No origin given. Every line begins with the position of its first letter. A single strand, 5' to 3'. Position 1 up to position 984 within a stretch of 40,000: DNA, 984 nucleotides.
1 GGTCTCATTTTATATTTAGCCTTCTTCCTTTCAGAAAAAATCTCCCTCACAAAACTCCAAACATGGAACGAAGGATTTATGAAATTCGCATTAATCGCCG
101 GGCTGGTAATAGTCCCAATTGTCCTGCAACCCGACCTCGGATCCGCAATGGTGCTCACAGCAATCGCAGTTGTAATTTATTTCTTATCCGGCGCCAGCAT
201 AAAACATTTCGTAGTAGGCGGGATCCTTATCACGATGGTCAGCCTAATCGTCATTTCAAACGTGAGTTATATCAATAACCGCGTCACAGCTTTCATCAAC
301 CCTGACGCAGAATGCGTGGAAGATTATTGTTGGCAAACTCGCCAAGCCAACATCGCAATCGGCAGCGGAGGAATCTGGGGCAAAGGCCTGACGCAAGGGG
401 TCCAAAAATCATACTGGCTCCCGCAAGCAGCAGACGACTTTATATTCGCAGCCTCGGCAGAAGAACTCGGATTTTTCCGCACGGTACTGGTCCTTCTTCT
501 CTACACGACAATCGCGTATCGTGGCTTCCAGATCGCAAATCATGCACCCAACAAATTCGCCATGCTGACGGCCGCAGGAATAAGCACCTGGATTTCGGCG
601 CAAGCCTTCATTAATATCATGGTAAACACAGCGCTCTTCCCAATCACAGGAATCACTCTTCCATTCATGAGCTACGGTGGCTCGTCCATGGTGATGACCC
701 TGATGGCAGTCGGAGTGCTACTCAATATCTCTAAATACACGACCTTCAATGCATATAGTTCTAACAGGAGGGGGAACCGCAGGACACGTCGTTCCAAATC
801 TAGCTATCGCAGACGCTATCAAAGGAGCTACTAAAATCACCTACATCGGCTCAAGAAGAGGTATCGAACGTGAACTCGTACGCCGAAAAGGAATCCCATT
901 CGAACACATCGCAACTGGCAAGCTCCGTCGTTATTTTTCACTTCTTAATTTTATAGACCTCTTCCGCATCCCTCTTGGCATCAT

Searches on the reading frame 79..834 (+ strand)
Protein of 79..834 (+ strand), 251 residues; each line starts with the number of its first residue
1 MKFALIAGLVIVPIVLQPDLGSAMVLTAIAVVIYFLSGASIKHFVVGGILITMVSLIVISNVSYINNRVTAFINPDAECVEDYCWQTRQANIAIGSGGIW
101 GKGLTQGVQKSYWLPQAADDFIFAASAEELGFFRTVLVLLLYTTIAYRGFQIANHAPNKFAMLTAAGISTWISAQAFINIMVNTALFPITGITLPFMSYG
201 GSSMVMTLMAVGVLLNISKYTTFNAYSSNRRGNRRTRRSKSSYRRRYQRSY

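Call 14: search_protein_families(library=pfam, proteins=[window:79-834:+], max_evalue=0.01)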
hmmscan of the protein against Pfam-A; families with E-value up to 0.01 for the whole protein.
window:79-834:+ (251 aa): 1 family
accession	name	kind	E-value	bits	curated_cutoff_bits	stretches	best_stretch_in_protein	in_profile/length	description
PF01098.24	FTSW_RODA_SPOVE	-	4.4e-64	217.1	26.4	1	6-221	140-354/356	Cell cycle protein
